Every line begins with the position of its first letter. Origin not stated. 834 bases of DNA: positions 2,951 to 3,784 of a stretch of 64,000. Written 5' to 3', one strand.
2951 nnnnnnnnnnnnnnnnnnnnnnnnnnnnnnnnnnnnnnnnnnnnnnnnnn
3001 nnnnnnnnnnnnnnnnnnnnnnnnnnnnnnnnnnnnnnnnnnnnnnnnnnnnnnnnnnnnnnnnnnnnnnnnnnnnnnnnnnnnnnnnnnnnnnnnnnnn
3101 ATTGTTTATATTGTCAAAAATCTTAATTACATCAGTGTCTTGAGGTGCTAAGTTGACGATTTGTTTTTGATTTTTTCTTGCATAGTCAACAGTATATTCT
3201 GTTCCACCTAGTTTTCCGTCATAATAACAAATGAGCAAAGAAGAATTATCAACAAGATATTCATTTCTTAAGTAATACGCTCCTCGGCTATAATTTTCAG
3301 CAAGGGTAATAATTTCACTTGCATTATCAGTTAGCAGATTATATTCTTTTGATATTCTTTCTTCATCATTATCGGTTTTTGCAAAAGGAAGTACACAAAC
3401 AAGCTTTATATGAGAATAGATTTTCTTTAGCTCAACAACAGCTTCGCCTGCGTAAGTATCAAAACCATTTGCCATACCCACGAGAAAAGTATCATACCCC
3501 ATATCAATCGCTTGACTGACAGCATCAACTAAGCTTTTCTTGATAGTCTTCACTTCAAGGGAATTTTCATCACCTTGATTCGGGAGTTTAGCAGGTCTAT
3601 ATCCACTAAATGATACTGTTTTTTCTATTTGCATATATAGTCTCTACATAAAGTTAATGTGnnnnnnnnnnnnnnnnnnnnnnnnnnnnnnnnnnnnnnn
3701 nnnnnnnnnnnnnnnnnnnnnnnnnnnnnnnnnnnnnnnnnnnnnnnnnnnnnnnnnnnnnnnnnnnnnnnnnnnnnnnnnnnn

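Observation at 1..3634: YpsA/DUF1273-type SLOG domain fused in-frame to a PLD-like + SNF2 helicase on a mobile island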

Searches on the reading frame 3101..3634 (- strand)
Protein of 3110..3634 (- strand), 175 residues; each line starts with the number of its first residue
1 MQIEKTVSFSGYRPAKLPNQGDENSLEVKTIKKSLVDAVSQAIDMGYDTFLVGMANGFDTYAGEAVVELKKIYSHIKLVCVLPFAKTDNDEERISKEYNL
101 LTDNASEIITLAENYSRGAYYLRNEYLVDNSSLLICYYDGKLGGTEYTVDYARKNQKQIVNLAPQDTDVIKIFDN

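Call 28: find_homologous_proteins(query=window:3110-3634:-, max_evalue=0.001)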
Query seq(175 aa) (175 aa): 34 proteins with E <= 0.001 among 65 candidates.
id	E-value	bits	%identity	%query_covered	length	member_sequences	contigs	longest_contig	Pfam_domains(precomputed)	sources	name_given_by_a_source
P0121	1.0e-83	297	75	100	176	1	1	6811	PF06908.17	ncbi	-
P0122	8.9e-54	200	54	100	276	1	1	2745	PF06908.17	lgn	-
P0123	1.5e-53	199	54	100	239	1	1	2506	PF06908.17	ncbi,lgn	-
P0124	6.6e-48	181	51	98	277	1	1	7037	PF06908.17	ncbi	-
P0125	1.4e-36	144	48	90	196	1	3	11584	PF06908.17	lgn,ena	-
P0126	6.3e-36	142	51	90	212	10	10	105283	PF06908.17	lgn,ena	-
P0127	2.3e-35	140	49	90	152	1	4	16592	PF06908.17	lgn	-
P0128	3.9e-34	136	51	85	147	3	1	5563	PF06908.17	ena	-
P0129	1.3e-32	131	47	91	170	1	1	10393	PF06908.17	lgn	-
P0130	6.9e-31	126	46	93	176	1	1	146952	PF06908.17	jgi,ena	-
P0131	3.7e-30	123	40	98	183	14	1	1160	PF06908.17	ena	-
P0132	3.9e-30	123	45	93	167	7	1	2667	PF06908.17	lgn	-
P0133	3.7e-29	120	47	91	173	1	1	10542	PF06908.17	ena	-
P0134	8.8e-29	119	43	91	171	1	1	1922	PF06908.17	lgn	-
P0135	1.6e-25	108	42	91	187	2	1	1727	PF06908.17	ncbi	-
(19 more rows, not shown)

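Call 29: find_encoding_contigs(protein=P0121, flank=8000, max_places=2)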
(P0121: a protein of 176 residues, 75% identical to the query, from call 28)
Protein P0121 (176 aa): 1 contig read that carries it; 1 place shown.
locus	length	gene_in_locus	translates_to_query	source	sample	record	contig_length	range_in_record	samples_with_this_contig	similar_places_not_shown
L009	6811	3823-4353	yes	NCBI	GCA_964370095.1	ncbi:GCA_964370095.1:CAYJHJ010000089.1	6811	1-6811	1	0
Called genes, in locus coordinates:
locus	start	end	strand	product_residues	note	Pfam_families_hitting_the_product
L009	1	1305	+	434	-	?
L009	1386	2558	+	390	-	PF07690:MFS_1, PF13347:MFS_2 (faint), PF07690:MFS_1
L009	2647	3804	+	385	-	PF03193:RsgA_GTPase, PF01926:MMR_HSR1 (weak)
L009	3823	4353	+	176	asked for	PF06908:YpsA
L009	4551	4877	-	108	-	-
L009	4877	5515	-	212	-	PF00126:HTH_1, PF03466:LysR_substrate (weak)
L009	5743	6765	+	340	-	PF17425:Arylsulfotran_N, PF05935:Arylsulfotrans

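Call 30: find_encoding_contigs(protein=P0126, flank=8000, max_places=3)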
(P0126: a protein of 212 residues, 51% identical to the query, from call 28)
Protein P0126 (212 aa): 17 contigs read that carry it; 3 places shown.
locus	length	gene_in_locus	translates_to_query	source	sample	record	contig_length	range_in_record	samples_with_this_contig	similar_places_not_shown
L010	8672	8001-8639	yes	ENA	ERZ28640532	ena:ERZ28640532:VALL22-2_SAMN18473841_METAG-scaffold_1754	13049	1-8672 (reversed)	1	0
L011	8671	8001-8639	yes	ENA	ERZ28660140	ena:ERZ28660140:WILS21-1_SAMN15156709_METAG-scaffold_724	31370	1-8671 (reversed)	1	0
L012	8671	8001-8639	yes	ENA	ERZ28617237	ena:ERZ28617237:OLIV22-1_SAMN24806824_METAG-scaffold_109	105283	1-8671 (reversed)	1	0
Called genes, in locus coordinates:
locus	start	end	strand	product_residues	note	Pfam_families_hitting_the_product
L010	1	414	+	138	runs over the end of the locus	-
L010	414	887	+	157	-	PF08719:NADAR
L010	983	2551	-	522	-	PF00239:Resolvase, PF07508:Recombinase, PF13408:Zn_ribbon_recom, PF14287:DUF4368 (weak)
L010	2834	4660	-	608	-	PF08706:D5_N, PF19263:DUF5906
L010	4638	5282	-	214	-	-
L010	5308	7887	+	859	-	-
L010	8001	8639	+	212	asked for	PF06908:YpsA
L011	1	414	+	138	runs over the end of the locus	-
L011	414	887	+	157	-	PF08719:NADAR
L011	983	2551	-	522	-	PF00239:Resolvase, PF07508:Recombinase, PF13408:Zn_ribbon_recom, PF14287:DUF4368 (weak)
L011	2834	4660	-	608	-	PF08706:D5_N, PF19263:DUF5906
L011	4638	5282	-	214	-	-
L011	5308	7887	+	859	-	-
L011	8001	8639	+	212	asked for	PF06908:YpsA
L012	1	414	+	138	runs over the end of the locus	-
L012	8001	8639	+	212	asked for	PF06908:YpsA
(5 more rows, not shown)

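Call 31: find_encoding_contigs(protein=P0130, flank=8000, max_places=2)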
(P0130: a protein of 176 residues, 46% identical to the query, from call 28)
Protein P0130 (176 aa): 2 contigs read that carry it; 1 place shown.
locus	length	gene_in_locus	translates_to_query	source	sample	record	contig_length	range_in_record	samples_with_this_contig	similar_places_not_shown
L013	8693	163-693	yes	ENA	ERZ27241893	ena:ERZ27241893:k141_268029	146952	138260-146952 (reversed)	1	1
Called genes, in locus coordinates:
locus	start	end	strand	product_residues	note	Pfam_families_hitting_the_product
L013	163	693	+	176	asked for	PF06908:YpsA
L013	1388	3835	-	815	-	PF00460:Flg_bb_rod, PF22692:LlgE_F_G_D1, PF07559:FlgE_D2, PF06429:Flg_bbr_C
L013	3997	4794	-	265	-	PF03963:FlgD, PF13861:FLgD_tudor, PF13860:FlgD_ig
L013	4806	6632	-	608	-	PF02120:Flg_hook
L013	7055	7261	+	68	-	-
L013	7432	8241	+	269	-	PF01209:Ubie_methyltran, PF13489:Methyltransf_23, PF08241:Methyltransf_11, PF08242:Methyltransf_12, PF13649:Methyltransf_25, PF13847:Methyltransf_31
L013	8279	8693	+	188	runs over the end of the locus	PF14512:TM1586_NiRdase (faint), PF00881:Nitroreductase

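Call 36: find_related_loci(query=A1, collection=genome_contigs, flank=10000)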
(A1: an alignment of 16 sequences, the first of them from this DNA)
Query A1 (178 aa) in genome_contigs; peptide patterns used: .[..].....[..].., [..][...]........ (x = any residue, [..] = any of these).
151 stretches matched a pattern; 130 encode a relative of the query (tblastn E <= 1e-3); the best 80 are kept; 80 distinct loci.
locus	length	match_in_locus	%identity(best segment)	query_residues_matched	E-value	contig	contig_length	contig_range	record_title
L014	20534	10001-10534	73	1-178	2e-91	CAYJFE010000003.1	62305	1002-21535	MAG TPA_asm: uncultured Desulfovibrionaceae bacterium isolate ERP123703_co2_150 genome assembly, contig: NODE_188_length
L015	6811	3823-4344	75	1-174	1e-89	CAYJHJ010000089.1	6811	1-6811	MAG TPA_asm: uncultured Desulfovibrionaceae bacterium isolate ERP123703_co1_311 genome assembly, contig: NODE_11745_leng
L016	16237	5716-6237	64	1-178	2e-74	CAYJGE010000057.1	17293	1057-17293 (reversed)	MAG TPA_asm: uncultured Mailhella sp. isolate ERP123703_co1_306 genome assembly, contig: NODE_3437_length_17293_cov_49.4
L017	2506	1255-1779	53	1-177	6e-61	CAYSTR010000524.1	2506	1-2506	MAG TPA_asm: uncultured Oscillospiraceae bacterium isolate SRP242652_co1_45 genome assembly, contig: NODE_38169_length_2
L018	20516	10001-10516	51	1-176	2e-59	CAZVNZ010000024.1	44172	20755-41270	MAG TPA_asm: uncultured Christensenellaceae bacterium isolate SRP242652_co1_52 genome assembly, contig: NODE_773_length_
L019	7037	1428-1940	51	5-176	2e-55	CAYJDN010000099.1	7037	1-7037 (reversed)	MAG TPA_asm: uncultured Desulfovibrionaceae bacterium isolate ERP123703_co1_132 genome assembly, contig: NODE_11253_leng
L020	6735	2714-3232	50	1-177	9e-54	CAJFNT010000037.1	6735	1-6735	uncultured Clostridia bacterium isolate Coassembly_mag_147 genome assembly, contig: MAGpy_11413_min2k_bin_147_fak87_5334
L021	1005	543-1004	55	1-165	2e-56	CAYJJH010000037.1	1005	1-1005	MAG TPA_asm: uncultured Prevotella sp. isolate ERP123703_co3_136 genome assembly, contig: NODE_106027_length_1005_cov_9.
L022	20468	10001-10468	54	1-162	1e-51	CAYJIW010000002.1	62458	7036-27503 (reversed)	MAG TPA_asm: uncultured Deferribacteraceae bacterium isolate ERP123703_co3_163 genome assembly, contig: NODE_427_length_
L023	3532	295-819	47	1-176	5e-51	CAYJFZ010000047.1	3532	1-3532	MAG TPA_asm: uncultured Oscillospiraceae bacterium isolate ERP123703_co1_310 genome assembly, contig: NODE_27110_length_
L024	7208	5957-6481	46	1-176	9e-51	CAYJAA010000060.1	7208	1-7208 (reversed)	MAG TPA_asm: uncultured Lachnospiraceae bacterium isolate ERP123703_co1_26 genome assembly, contig: NODE_10913_length_72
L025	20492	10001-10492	44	1-162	2e-37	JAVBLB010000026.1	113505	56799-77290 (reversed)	MAG: Candidatus Adiutrix sp. isolate EPI_MAG_00012 c_000000902191, whole genome shotgun sequence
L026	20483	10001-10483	40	5-166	2e-34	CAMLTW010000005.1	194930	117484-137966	MAG: uncultured Rikenellaceae bacterium isolate ERR4304452_bin.111_MetaWRAP_v1.1_MAG genome assembly, contig: NODE_58_le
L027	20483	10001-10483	40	5-166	2e-34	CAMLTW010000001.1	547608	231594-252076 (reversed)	MAG: uncultured Rikenellaceae bacterium isolate ERR4304452_bin.111_MetaWRAP_v1.1_MAG genome assembly, contig: NODE_4_len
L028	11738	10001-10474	41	6-162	8e-34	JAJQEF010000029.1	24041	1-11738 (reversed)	MAG: Rikenellaceae bacterium isolate MI.7_1 NODE_450_length_24041_cov_10.711290, whole genome shotgun sequence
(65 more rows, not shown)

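Call 41: search_protein_families(library=pfam, proteins=[L022:10001-13324:+, L022:13334-14140:+, L022:15850-18846:+, L022:8423-9847:+, L022:14128-14769:-, L022:14776-15201:-, L015:2647-3804:+, L010:5308-7887:+], max_evalue=0.001)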
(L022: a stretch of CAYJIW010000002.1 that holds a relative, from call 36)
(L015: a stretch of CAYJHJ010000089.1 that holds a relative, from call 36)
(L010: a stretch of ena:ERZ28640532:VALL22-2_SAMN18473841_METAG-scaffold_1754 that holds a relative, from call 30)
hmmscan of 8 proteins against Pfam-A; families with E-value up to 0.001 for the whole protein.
L022:10001-13324:+ (1107 aa): 6 families
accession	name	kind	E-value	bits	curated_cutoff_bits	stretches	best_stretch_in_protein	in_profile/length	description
PF00176.29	SNF2-rel_dom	-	1.5e-40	139.5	24.9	1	216-461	16-267/290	SNF2-related domain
PF00271.37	Helicase_C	-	5.1e-21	75.4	23.5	1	632-701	40-110/110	Helicase conserved C-terminal domain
PF06908.16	YpsA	-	1.4e-16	61.4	27.7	1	9-149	3-152/168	YspA SLOG family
PF04851.21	ResIII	-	3.9e-12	46.8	22.5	1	216-359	22-162/164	Type III restriction enzyme, res subunit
PF00270.35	DEAD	-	9.1e-12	45.5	26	1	219-364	16-164/167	DEAD/DEAH box helicase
PF13872.12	AAA_34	-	0.0005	19.5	27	0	218-345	61-203/306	P-loop containing NTP hydrolase pore-1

L022:13334-14140:+ (268 aa): 1 family
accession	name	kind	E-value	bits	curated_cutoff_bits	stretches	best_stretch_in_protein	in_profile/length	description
PF13392.12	HNH_3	-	2.6e-06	27.4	24.8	1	81-101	19-39/46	HNH endonuclease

L022:15850-18846:+ (998 aa): 1 family
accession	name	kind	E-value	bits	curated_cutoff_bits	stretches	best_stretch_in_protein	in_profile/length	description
PF01555.25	N6_N4_Mtase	-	3.7e-30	106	26.7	1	471-761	1-215/221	DNA methylase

L022:8423-9847:+ (474 aa): 2 families
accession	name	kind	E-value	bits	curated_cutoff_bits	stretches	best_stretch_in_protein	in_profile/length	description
PF13091.12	PLDc_2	-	2.9e-07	30.8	27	1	50-164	25-129/132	PLD-like domain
PF09565.16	RE_NgoFVII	-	1.1e-06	28.5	23.8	1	36-173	20-154/162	NgoFVII restriction endonuclease N-terminal PLD domain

L022:14128-14769:- (213 aa): 0 families

L022:14776-15201:- (141 aa): 2 families
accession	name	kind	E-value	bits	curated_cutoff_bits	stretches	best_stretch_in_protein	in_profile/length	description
PF21818.3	DUF6884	-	1.1e-40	139.3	30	1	3-134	1-135/135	Family of unknown function (DUF6884)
PF03883.20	H2O2_YaaD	-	0.00035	20.6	29.6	1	42-112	103-174/236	Peroxide stress protein YaaA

L015:2647-3804:+ (385 aa): 3 families
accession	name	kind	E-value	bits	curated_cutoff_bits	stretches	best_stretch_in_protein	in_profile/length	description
PF03193.22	RsgA_GTPase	-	6.5e-40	137.2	30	1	114-288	1-173/174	RsgA GTPase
PF01926.29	MMR_HSR1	-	1.8e-07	31.7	21.9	1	225-302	2-75/113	50S ribosome-binding GTPase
PF00005.33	ABC_tran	-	6.6e-05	24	25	1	219-295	8-80/137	ABC transporter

L010:5308-7887:+ (859 aa): 0 families

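Call 59: search_protein_representatives(protein=window:3110-3634:-)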
Query: 175 residues. Proteins with E-value up to 0.001 (for the whole library): 4879; up to 1e-10: 1597; up to 1e-30: 14. The best 150 are listed.
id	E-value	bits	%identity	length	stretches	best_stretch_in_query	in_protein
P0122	2.8e-54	199.9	55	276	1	4-175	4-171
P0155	8.5e-35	136.6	39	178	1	4-170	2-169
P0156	2.1e-34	135.4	44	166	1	2-165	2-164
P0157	6.1e-34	133.8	42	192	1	5-163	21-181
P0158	1.1e-33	133.0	43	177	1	3-164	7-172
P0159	2.6e-33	131.8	44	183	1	4-163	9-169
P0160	6.8e-33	130.4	43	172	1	6-165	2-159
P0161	1.2e-32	129.7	43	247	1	4-166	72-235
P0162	3.3e-32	128.2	40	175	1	3-173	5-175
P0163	3.4e-32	128.2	43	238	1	3-165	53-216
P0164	7.0e-32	127.1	39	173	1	4-164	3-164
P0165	1.3e-31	126.2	44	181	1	4-163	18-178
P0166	1.6e-31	126.0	41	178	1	6-167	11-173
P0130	2.2e-31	125.5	46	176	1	2-164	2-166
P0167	3.3e-30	121.7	39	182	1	3-164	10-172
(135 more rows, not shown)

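Call 65: find_related_loci(query=A1, collection=metagenome_contigs, flank=10000)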
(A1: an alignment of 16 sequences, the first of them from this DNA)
Query A1 (178 aa) in metagenome_contigs; peptide patterns used: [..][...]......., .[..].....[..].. (x = any residue, [..] = any of these).
571 stretches matched a pattern; 51 encode a relative of the query (tblastn E <= 1e-3); 51 distinct loci.
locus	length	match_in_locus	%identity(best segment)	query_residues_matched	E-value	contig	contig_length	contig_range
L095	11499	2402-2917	55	1-176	2e-60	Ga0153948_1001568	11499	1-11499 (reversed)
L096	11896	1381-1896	55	1-176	2e-60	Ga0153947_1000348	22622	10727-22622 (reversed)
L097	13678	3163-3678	50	1-176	5e-58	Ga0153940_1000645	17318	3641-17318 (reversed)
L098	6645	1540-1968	55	30-176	9e-51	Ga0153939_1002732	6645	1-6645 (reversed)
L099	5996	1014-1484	49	1-162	3e-50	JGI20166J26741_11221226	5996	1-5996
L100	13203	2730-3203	39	6-162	1e-35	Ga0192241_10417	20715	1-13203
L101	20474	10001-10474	42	6-162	3e-35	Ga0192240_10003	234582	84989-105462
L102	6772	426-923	40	4-163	7e-31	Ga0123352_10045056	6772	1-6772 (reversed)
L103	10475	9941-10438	41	4-163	9e-31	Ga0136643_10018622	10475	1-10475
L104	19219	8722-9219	40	4-163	2e-30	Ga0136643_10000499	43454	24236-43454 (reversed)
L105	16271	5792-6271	36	7-165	9e-28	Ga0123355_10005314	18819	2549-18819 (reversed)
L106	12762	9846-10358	33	4-173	3e-27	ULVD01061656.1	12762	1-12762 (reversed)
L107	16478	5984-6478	34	5-163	7e-27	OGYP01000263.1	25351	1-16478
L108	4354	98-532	41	4-160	6e-26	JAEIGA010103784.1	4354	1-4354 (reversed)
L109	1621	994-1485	32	4-166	4e-25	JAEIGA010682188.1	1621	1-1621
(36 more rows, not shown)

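Call 74: search_protein_families(library=padloc, proteins=[L022:10001-13324:+, L022:8423-9847:+, L022:15850-18846:+, L022:13334-14140:+, L022:5756-7402:+], max_evalue=0.00001)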
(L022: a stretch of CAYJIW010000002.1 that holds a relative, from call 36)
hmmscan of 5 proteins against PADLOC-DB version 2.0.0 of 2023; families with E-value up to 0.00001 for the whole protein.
L022:10001-13324:+ (1107 aa): 45 families (the best 25 are shown)
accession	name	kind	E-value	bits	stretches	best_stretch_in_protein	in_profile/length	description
PDLC02619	DrmD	-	1.5e-197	656.6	1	192-821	25-653/872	DrmD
PDLC02500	BrxHI|BrxHII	-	6e-77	258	2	636-1071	509-913/933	BrxHI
PDLC02621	DrmD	-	8e-59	197.8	2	186-623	108-566/1040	DrmD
PDLC02623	DrmD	-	2.3e-57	192.5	3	637-746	559-669/1040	DrmD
PDLC02504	BrxHI|BrxHII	-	5e-52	175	1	193-787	103-670/971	BrxHII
PDLC00659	HmaA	-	2.2e-51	172.8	1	196-765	101-675/1176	SNF2 helicase / DEAD-box helicase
PDLC02843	DpdE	-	3.2e-48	162.4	2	192-398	151-338/1091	DpdE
PDLC02620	DrmD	-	1.9e-47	159.9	2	191-605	91-510/1060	DrmD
PDLC02840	DpdE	-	7.8e-45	151.6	2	193-398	153-343/1091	DpdE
PDLC02634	DrmD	-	7.6e-40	134.5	1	197-782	89-657/900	DrmD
PDLC02632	DrmD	-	4.7e-38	129.1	1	184-710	108-634/662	DrmD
PDLC02572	DrmA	-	1.3e-37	127.2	1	184-713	103-635/1043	DrmA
PDLC02846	DpdE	-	7.2e-34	114.8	2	193-370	156-333/1034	DpdE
PDLC00633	ZorD1|ZorD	-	1.9e-33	113.6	2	186-402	432-642/908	"SWI2/SNF2 helicase, Mrr-like nuclease"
PDLC02844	DpdE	-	8.7e-31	104.6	2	192-382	146-328/1074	DpdE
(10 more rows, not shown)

L022:8423-9847:+ (474 aa): 1 family
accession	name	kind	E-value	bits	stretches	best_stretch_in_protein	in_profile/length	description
PDLC03829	ZacB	-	1.3e-07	28.9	1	113-166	297-349/586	-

L022:15850-18846:+ (998 aa): 21 families
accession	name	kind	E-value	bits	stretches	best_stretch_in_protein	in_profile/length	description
PDLC03646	MTase_III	-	1.1e-183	610.8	3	219-562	241-584/1057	Type III methyltransferase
PDLC03638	MTase_III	-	7.1e-89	297.1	1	109-882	55-792/816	Type III methyltransferase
PDLC03634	MTase_III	-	1.3e-79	266.8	2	495-765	170-452/621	Type III methyltransferase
PDLC03644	MTase_III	-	5.4e-69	231.4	1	443-778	33-402/542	Type III methyltransferase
PDLC03641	MTase_III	-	8.6e-65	217.5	2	494-762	180-451/657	Type III methyltransferase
PDLC03636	MTase_III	-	2.7e-55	186.2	2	441-589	37-187/575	Type III methyltransferase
PDLC03642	MTase_III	-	3.3e-48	162.7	1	391-759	29-399/528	Type III methyltransferase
PDLC03640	MTase_III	-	3.8e-48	162.3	3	591-774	254-448/654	Type III methyltransferase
PDLC03637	MTase_III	-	5.8e-46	155.2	1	445-761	118-457/513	Type III methyltransferase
PDLC03635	MTase_III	-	8.5e-44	148.3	2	438-584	203-357/708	Type III methyltransferase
PDLC03639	MTase_III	-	1.8e-36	123.7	2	446-608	85-253/639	Type III methyltransferase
PDLC03278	MTase_II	-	2.7e-32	110.6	2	458-576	8-121/390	Type II methyltransferase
PDLC03354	MTase_II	-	2e-25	87.7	1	423-745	42-364/425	Type II methyltransferase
PDLC03645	MTase_III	-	2.2e-21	73.7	2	445-541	136-240/709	Type III methyltransferase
PDLC03643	MTase_III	-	9.1e-19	65.9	1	502-763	1-272/465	Type III methyltransferase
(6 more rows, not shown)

L022:13334-14140:+ (268 aa): 1 family
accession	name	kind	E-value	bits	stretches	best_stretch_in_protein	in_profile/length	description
PDLC03687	HEase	-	5.7e-07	27.6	1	20-118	13-110/178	homing endonuclease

L022:5756-7402:+ (548 aa): 9 families
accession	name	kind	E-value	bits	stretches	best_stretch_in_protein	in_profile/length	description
PDLC03813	RTasNERD-Hel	-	1.9e-51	173.8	1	6-544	3-518/519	DRT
PDLC01087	C3a187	-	2.9e-19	67.3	1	24-545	19-551/559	NERD+UvrD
PDLC00120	GajB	-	4.1e-09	34.1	1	325-443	151-269/458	UrvD helicase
PDLC00104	GajB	-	1.1e-08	32.3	0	232-299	17-91/574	UrvD helicase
PDLC00129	GajB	-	5.3e-08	29.9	1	326-459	223-355/594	UrvD helicase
PDLC05065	PDC-S68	-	7.5e-08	28.6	0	197-369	584-741/1221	-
PDLC00106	GajB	-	2.2e-07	27.8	0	325-457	201-338/577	UrvD helicase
PDLC04173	GajB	-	5.7e-07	26.8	1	491-539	417-464/471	-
PDLC00130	GajB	-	1.3e-06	24.9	1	325-436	201-313/589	UrvD helicase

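Call 76: search_solved_structures(query=A3, max_evalue=1)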
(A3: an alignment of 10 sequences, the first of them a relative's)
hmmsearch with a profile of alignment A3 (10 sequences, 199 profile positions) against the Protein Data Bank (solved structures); distinct sequences matched with E-value up to 1: 4.
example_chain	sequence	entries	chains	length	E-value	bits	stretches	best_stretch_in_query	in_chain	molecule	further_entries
9dfu_A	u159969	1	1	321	0.05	16.6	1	104-185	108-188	Radical SAM core domain-containing protein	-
9dfn_A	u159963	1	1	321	0.05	16.6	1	104-185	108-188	Radical SAM core domain-containing protein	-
9r1o_A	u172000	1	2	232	0.066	16.2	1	136-197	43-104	sc-apCC-6-DPH-NR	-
7qh2_A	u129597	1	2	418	0.61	13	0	50-83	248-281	Lactate dehydrogenase (NAD(+),ferredoxin) subunit LctC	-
